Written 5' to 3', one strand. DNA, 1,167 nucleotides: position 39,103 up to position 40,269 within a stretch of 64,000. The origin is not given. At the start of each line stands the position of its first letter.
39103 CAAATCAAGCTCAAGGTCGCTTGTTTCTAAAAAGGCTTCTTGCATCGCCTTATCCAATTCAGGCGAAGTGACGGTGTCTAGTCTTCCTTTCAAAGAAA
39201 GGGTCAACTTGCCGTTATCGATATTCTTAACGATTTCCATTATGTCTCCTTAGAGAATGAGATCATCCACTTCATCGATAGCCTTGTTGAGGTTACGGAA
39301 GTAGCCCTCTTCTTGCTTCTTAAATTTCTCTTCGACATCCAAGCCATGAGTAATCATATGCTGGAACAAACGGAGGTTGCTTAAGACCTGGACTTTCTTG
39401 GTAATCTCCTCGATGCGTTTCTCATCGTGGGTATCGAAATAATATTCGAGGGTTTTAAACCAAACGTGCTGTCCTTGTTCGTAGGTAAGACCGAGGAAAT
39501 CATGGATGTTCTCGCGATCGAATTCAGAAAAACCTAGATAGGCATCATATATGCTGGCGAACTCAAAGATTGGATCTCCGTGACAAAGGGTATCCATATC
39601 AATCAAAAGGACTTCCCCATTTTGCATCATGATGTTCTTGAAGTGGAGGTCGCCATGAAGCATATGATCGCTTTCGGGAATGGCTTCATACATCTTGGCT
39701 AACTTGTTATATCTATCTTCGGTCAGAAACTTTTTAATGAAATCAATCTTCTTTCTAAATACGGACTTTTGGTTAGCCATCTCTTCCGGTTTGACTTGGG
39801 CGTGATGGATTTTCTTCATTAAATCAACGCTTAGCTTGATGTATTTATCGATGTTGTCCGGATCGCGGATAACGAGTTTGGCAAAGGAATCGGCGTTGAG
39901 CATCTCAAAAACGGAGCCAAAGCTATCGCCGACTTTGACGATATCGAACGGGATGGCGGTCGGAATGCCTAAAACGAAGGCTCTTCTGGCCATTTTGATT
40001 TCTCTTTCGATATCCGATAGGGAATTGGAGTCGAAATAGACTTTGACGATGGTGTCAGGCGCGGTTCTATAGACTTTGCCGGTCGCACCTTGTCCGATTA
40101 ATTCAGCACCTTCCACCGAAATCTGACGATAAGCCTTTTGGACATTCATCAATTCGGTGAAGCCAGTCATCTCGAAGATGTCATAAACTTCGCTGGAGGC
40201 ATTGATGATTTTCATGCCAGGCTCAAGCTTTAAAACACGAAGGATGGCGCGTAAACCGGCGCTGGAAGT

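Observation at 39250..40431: STAS domain fused to a protein-kinase-like (APH-fold) domain: candidate novel partner-switching output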

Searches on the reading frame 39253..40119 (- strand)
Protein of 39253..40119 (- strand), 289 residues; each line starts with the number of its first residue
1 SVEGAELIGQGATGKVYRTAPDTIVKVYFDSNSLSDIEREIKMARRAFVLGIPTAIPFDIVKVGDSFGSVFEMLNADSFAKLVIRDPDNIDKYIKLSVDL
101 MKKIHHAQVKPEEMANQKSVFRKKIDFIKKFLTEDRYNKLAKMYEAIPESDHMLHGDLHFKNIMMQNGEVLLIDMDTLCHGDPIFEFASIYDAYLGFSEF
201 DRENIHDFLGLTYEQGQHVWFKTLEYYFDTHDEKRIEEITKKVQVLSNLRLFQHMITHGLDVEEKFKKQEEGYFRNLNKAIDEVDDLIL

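Call 38: search_protein_representatives(protein=window:39253-40119:-)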
Query: 289 residues. Proteins with E-value up to 0.001 (for the whole library): 2559; up to 1e-10: 1250; up to 1e-30: 437. The best 150 are listed.
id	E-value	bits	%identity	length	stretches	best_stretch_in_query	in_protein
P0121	1.9e-87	309.6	51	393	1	1-287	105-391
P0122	8.3e-81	287.9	48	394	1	1-285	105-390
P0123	6.2e-76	271.9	46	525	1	1-287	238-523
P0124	1.4e-75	270.8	61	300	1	1-197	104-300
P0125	7.7e-69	248.6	45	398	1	1-269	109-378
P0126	4.0e-68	246.3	44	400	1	1-288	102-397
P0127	8.5e-68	245.2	44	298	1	1-259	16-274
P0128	1.5e-67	244.4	43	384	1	2-287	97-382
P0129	6.8e-67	242.2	42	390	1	1-289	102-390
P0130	6.2e-65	235.8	42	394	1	1-275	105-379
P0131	1.2e-64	234.8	43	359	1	1-263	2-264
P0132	4.1e-64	233.1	45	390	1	1-257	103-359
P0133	7.0e-64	232.4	43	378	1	1-256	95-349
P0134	1.3e-63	231.4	42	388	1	4-289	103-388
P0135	1.4e-63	231.3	41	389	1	1-256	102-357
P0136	6.1e-63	229.3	41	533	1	1-278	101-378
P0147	8.0e-60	219.0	39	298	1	2-262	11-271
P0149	2.4e-59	217.5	41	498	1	1-263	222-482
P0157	2.3e-58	214.3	40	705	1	1-271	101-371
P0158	2.3e-58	214.2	40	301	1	2-271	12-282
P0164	3.0e-57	210.6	40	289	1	1-265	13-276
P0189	1.9e-53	198.1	36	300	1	2-288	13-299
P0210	7.7e-51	189.6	35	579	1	1-283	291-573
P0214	1.6e-50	188.6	34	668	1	1-286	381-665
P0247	2.6e-47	178.0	35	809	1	2-255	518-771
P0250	3.6e-47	177.5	36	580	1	1-260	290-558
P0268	5.5e-46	173.6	37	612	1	1-252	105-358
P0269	6.2e-46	173.5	35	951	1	1-249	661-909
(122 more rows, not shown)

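Call 39: search_protein_families(library=pfam, proteins=[P0123, P0149, P0210, P0214, P0247, P0250, P0269, P0136, P0157, P0268], max_evalue=0.001)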
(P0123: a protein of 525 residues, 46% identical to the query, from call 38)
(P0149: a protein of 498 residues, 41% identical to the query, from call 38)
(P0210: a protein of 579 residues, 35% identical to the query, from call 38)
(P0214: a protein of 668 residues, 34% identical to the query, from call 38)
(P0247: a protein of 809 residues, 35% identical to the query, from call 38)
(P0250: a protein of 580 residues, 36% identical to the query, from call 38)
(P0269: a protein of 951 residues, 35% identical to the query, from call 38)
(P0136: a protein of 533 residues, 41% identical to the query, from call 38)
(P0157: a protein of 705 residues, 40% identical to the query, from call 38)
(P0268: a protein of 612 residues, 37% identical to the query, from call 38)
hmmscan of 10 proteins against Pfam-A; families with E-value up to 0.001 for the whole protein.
P0123 (525 aa): 4 families
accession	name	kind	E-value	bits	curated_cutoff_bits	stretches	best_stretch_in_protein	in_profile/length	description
PF13581.12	HATPase_c_2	-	5.8e-16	59.1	27.4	1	12-130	7-127/127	Histidine kinase-like ATPase domain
PF01740.26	STAS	-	1.7e-15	57.1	22.6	1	145-232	10-101/106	STAS domain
PF01636.29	APH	-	5.4e-10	39.9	23.2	1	244-431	4-214/239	Phosphotransferase enzyme family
PF13466.11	STAS_2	-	0.00011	22.7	29.2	1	150-224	3-79/80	STAS domain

P0149 (498 aa): 4 families
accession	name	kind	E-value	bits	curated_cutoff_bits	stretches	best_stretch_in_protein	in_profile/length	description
PF01636.29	APH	-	8.2e-18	65.5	23.2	1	226-414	2-212/239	Phosphotransferase enzyme family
PF01633.27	Choline_kinase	-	7.4e-07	29.2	29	1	317-413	119-205/300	Choline/ethanolamine kinase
PF04655.20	APH_6_hur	-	8.5e-05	22.5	27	1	363-413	151-200/252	Aminoglycoside/hydroxyurea antibiotic resistance kinase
PF02958.26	EcKL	-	0.00067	19.5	22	0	314-417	159-266/294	Ecdysteroid kinase-like family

P0210 (579 aa): 4 families
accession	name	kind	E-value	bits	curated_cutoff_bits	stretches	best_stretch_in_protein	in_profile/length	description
PF13328.12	HD_4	-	2e-22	80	27.2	1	7-135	1-132/156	HD domain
PF01636.29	APH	-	2.3e-13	50.9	23.2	1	295-489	2-219/239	Phosphotransferase enzyme family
PF01966.28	HD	-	5.9e-07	30.2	22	1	28-126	2-115/116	HD domain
PF19974.5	TCAD9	-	0.00055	19.7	40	0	442-482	298-339/429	Ternary complex associated domain 9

P0214 (668 aa): 7 families
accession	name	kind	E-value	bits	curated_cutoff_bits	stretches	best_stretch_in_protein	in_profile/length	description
PF24391.1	HD-CE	-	1.2e-37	130.5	27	1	39-243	1-236/263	HD-CE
PF01636.29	APH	-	8.6e-15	55.6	23.2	1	387-574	4-212/239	Phosphotransferase enzyme family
PF01740.26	STAS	-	5.4e-07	29.8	22.6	1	290-377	13-103/106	STAS domain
PF02958.26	EcKL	-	1.4e-06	28.3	22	1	510-572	193-262/294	Ecdysteroid kinase-like family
PF19974.5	TCAD9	-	6e-06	26.1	40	1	510-572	293-339/429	Ternary complex associated domain 9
PF04655.20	APH_6_hur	-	0.00019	21.3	27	1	521-595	150-225/252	Aminoglycoside/hydroxyurea antibiotic resistance kinase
PF13466.11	STAS_2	-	0.00073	20.1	29.2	0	293-367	4-79/80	STAS domain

P0247 (809 aa): 4 families
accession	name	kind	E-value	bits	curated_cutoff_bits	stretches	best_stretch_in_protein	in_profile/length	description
PF00999.27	Na_H_Exchanger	-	4.8e-45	154.5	26.2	1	25-407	3-373/375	Sodium/hydrogen exchanger, transmembrane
PF01636.29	APH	-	6.4e-13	49.5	23.2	1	525-725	6-229/239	Phosphotransferase enzyme family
PF01740.26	STAS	-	1.9e-12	47.3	22.6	1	429-512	15-102/106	STAS domain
PF13466.11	STAS_2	-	1.8e-11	44.5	29.2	1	429-503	3-79/80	STAS domain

P0250 (580 aa): 5 families
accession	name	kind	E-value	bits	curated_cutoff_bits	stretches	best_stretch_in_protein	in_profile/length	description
PF01636.29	APH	-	1.6e-15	58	23.2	1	296-488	4-212/239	Phosphotransferase enzyme family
PF01740.26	STAS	-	6.1e-10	39.3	22.6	1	199-280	12-97/106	STAS domain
PF13466.11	STAS_2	-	0.00022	21.8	29.2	0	203-276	4-79/80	STAS domain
PF07387.17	Seadorna_VP7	-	0.00067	19.2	20.3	0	443-475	160-192/308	Seadornavirus VP7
PF19974.5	TCAD9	-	0.00094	18.9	40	0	447-485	299-337/429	Ternary complex associated domain 9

P0269 (951 aa): 7 families
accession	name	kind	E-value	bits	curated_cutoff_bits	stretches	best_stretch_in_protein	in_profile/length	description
PF03321.19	GH3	-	5.1e-60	203.7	23.6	1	5-291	18-303/304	GH3 family N-terminal domain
PF01636.29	APH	-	2.5e-16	60.6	23.2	1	668-853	5-212/239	Phosphotransferase enzyme family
PF23571.1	GH3_M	-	7.7e-16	58.4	23.6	1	317-371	3-62/75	GH3 family central domain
PF23572.1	GH3_C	-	2.7e-07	31.7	23.6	1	401-515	3-115/119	GH3 family C-terminal domain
PF01740.26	STAS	-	4.9e-05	23.5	22.6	1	565-654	7-100/106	STAS domain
PF02958.26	EcKL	-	0.00037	20.4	22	0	810-853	214-264/294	Ecdysteroid kinase-like family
PF01633.27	Choline_kinase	-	0.00064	19.6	29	0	788-912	139-263/300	Choline/ethanolamine kinase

P0136 (533 aa): 5 families
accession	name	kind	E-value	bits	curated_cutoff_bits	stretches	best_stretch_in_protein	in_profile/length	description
PF13581.12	HATPase_c_2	-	4.9e-20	72.3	27.4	1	405-531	2-127/127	Histidine kinase-like ATPase domain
PF01636.29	APH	-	1.8e-17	64.3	23.2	1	106-309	3-226/239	Phosphotransferase enzyme family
PF01740.26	STAS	-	8.7e-13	48.4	22.6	1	2-95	4-101/106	STAS domain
PF13466.11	STAS_2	-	9.1e-05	23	29.2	1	13-86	3-78/80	STAS domain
PF25802.1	WWC1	-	0.0003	21.2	27.8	1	359-423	2-67/135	WWC1-like, helical hairpin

P0157 (705 aa): 4 families
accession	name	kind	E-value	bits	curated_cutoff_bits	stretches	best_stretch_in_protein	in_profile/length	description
PF01636.29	APH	-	5.5e-14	52.9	23.2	1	106-291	3-210/239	Phosphotransferase enzyme family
PF01740.26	STAS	-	8.8e-14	51.6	22.6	1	2-95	4-101/106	STAS domain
PF02811.25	PHP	-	3e-07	31.3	26.4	1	425-497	1-76/164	PHP domain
PF13466.11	STAS_2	-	1.3e-05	25.7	29.2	1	11-86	1-78/80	STAS domain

P0268 (612 aa): 5 families
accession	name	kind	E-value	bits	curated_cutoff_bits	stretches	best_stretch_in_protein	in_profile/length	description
PF01743.26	PolyA_pol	-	1.9e-19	70.7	23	2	498-538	86-126/126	Poly A polymerase head domain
PF01636.29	APH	-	7e-12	46.1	23.2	1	110-297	3-210/239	Phosphotransferase enzyme family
PF01740.26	STAS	-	1e-10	41.7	22.6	1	6-102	7-104/106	STAS domain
PF13466.11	STAS_2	-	8e-10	39.2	29.2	1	12-91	1-79/80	STAS domain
PF19974.5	TCAD9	-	4.4e-05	23.3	40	1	232-299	270-340/429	Ternary complex associated domain 9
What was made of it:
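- Fusions: HATPase-STAS-APH and STAS-APH-HATPase fusions exist (call 39).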

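Call 45: search_protein_families(library=ncbifam, proteins=[P0157, P0268, P0214], max_evalue=0.001)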
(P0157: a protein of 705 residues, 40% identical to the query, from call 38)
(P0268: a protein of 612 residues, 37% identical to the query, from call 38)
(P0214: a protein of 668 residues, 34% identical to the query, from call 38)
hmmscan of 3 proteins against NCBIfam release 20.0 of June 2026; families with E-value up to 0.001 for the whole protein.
P0157 (705 aa): 12 families
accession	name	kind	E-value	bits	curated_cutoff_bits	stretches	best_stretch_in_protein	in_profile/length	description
NF041577.1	nside_bi_sphtase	equivalog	1.9e-33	115.8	400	1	423-681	3-261/276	3',5'-nucleoside bisphosphate phosphatase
TIGR02172.1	Fb_sc_TIGR02172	paralog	2.4e-32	112.6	228.2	1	102-327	3-226/226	TIGR02172 family protein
NF047791.1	RNaseRnm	equivalog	2.7e-29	102.3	375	1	424-681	3-260/275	RNase RNM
NF041661.1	Cycl_ph_dihydrol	equivalog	1.4e-23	83.6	500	2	425-512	1-90/259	phosphoribosyl 1,2-cyclic phosphate 1,2-diphosphodiesterase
TIGR00377.1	ant_ant_sig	superfamily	1.2e-13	50.8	53.45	1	3-95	8-104/108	anti-sigma factor antagonist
NF038032.1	CehA_McbA_metalo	domain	2.2e-10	40.5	80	1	424-503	5-81/315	CehA/McbA family metallohydrolase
TIGR02886.1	spore_II_AA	equivalog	5.3e-08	32.8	114.75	1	3-95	4-100/106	anti-sigma F factor antagonist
NF045780.1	TrlF_fam_ATP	equivalog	2.1e-07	30.1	350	1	422-509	6-104/944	TrlF family AAA-like ATPase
NF006702.0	PRK09248.1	domain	0.0003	20.4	264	0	424-460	5-42/246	PHP domain-containing protein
NF006375.0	PRK08609.1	equivalog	0.00048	18.8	426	1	423-460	336-373/571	DNA polymerase/3'-5' exonuclease PolX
TIGR02906.1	spore_CotS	subfamily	0.00067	18.7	172.7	0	242-301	179-239/314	CotS family spore coat protein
NF004981.0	PRK06361.1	equivalog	0.0009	18.7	117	0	424-467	2-46/217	histidinol phosphate phosphatase domain-containing protein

P0268 (612 aa): 13 families
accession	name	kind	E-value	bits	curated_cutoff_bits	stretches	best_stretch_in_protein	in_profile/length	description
TIGR01942.1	pcnB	subfamily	8.3e-32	110.5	305.65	2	497-603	114-223/425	polynucleotide adenylyltransferase PcnB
TIGR02172.1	Fb_sc_TIGR02172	paralog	2.2e-24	86.5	228.2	1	107-333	4-226/226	TIGR02172 family protein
NF008634.1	PRK11623.1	equivalog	3.5e-21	75.3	702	2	497-601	156-263/469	polynucleotide adenylyltransferase PcnB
NF009814.0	PRK13299.1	equivalog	3.5e-19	69.1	290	2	498-597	104-205/396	CCA tRNA nucleotidyltransferase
TIGR02692.1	tRNA_CCA_actino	equivalog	6.2e-18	64.7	438.8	2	496-581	112-203/466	CCA tRNA nucleotidyltransferase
TIGR00377.1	ant_ant_sig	superfamily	8e-14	51.4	53.45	1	5-100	9-105/108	anti-sigma factor antagonist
NF008137.0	PRK10885.1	equivalog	1.2e-12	47.4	451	1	498-569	83-156/409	multifunctional CCA addition/repair protein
NF009813.0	PRK13298.1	equivalog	5.4e-11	42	606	1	492-568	77-155/417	tRNA CCA-pyrophosphorylase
NF009811.0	PRK13296.1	equivalog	3.6e-10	39.3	469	1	488-561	73-145/360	CCA tRNA nucleotidyltransferase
TIGR02886.1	spore_II_AA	equivalog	5.7e-10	39.1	114.75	1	5-102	5-103/106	anti-sigma F factor antagonist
NF041569.1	A-tRNAntase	equivalog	8.6e-08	30.9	1440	1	497-567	565-639/880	A-adding tRNA nucleotidyltransferase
NF009812.0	PRK13297.1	equivalog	2.5e-05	23.6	624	0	499-569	95-165/364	tRNA CCA-pyrophosphorylase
TIGR02906.1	spore_CotS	subfamily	0.00019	20.5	172.7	1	217-297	151-228/314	CotS family spore coat protein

P0214 (668 aa): 9 families
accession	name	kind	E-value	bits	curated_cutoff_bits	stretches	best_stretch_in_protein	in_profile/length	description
TIGR02172.1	Fb_sc_TIGR02172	paralog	1.2e-28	100.5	228.2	1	382-607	3-226/226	TIGR02172 family protein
TIGR00377.1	ant_ant_sig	superfamily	2.2e-10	40.4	53.45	1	290-376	16-105/108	anti-sigma factor antagonist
NF012171.0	APH_6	equivalog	8.1e-07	28.6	325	1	468-580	88-205/270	APH(6)-I family aminoglycoside O-phosphotransferase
NF008738.0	PRK11768.1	equivalog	1.5e-06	27.8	194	1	517-567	183-232/327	serine/threonine protein kinase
TIGR02906.1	spore_CotS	subfamily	6e-05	22.1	172.7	1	502-570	159-227/314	CotS family spore coat protein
TIGR01767.2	MTRK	equivalog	6.7e-05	22.1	275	1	534-618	229-318/401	S-methyl-5-thioribose kinase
NF033059.2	APH_3p_I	exception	7.2e-05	22.3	400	0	394-580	34-238/267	APH(3')-I family aminoglycoside O-phosphotransferase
NF033068.1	APH_3p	equivalog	8e-05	22.3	205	0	395-570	25-215/255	APH(3') family aminoglycoside O-phosphotransferase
TIGR02721.1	ycfN_thiK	equivalog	0.00015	21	299.45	1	478-574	90-189/256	thiamine kinase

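Call 50: find_encoding_contigs(protein=P0127, flank=5000, max_places=2)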
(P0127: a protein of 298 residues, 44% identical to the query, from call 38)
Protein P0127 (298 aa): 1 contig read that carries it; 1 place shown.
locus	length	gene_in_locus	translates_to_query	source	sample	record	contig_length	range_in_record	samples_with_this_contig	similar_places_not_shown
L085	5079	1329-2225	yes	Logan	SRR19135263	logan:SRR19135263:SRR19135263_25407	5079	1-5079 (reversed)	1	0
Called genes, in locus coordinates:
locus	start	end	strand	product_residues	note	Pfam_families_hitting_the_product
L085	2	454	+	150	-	?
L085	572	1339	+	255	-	PF01048:PNP_UDP_1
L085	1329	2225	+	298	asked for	PF01636:APH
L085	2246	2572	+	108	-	PF06153:CdAMP_rec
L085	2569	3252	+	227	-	PF04309:G3P_antiterm (faint)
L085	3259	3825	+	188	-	PF02417:Chromate_transp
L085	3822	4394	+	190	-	PF02417:Chromate_transp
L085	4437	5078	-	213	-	?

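Call 51: find_encoding_contigs(protein=P0158, flank=5000, max_places=2)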
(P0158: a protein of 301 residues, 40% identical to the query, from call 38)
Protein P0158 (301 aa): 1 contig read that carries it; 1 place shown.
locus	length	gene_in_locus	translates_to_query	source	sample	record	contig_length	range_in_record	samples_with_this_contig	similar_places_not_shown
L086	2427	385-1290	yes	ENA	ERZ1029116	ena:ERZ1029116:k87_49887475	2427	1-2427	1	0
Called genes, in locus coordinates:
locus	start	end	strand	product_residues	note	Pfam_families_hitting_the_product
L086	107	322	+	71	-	PF01740:STAS, PF13466:STAS_2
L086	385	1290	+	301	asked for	PF01636:APH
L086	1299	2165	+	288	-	PF01636:APH, PF19974:TCAD9 (faint)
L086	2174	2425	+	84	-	?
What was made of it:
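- Split versions do exist in nature, for example a 71-aa STAS gene followed by two APH genes in L086 (call 51).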

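Call 52: find_encoding_contigs(protein=P0147, flank=5000, max_places=2)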
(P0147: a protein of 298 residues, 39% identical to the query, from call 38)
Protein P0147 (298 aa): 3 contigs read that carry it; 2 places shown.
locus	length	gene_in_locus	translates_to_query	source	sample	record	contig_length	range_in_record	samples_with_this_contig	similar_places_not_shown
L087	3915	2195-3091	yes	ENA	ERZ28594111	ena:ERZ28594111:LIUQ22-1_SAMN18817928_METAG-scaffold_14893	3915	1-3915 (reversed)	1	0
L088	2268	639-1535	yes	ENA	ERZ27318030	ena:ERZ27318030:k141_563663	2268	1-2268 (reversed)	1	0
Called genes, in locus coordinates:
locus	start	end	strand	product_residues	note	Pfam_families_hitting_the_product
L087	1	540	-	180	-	?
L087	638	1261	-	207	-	PF01894:YjbQ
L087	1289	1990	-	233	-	PF00121:TIM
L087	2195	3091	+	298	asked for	PF01636:APH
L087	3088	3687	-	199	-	PF00702:Hydrolase, PF12710:HAD (weak)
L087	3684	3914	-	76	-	?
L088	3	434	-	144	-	?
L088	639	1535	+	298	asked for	PF01636:APH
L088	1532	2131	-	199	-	PF00702:Hydrolase, PF12710:HAD (weak)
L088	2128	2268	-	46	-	?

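Call 53: find_encoding_contigs(protein=P0164, flank=5000, max_places=2)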
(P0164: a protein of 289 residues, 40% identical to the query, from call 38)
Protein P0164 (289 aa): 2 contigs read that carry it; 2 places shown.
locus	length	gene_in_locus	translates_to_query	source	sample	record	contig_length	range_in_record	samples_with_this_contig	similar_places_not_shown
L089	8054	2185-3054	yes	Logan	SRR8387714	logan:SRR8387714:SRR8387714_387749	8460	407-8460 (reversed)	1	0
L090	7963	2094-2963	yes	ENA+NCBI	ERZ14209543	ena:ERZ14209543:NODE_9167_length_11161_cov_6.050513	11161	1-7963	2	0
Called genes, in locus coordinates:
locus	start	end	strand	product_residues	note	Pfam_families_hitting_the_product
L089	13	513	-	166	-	PF03703:bPH_2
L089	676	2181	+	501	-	PF00037:Fer4 (faint), PF01180:DHO_dh, PF01207:Dus (weak), PF13237:Fer4_10 (weak), PF14697:Fer4_21, PF12838:Fer4_7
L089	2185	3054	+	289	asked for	PF01636:APH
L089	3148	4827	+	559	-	-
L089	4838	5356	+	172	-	-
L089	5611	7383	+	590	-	PF02415:Chlam_PMP (faint), PF13229:Beta_helix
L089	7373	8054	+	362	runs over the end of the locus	?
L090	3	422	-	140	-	?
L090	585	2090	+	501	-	PF00037:Fer4 (faint), PF01180:DHO_dh, PF01207:Dus (weak), PF13237:Fer4_10 (weak), PF14697:Fer4_21, PF12838:Fer4_7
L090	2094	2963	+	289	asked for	PF01636:APH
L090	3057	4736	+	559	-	-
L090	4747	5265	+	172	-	-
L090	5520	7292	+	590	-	PF02415:Chlam_PMP (faint), PF13229:Beta_helix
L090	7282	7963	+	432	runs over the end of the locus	-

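Call 54: find_encoding_contigs(protein=P0189, flank=5000, max_places=2)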
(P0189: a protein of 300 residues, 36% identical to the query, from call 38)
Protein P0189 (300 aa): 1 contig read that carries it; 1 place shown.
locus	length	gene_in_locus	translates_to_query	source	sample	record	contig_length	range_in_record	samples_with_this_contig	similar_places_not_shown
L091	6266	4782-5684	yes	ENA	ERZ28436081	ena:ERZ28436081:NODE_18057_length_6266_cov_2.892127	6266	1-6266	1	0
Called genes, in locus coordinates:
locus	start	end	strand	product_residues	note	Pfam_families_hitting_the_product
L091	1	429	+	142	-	?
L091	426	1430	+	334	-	PF09084:NMT1, PF13379:NMT1_2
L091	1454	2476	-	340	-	PF02504:FA_synthesis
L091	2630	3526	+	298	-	PF00781:DAGK_cat, PF19279:YegS_C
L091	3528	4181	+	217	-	PF03167:UDG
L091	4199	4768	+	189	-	PF13328:HD_4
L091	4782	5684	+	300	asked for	PF26324:HopBF1_kinase (weak), PF01636:APH, PF01633:Choline_kinase (weak)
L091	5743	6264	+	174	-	?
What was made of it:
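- HD_4 followed by a standalone APH gene also occurs (call 54).
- Tried and rejected: The results were heterogeneous (PNP_UDP_1 plus a c-di-AMP receptor; a DHO_dh-like gene; TIM and HAD; UDG plus HD_4; calls 50-54).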
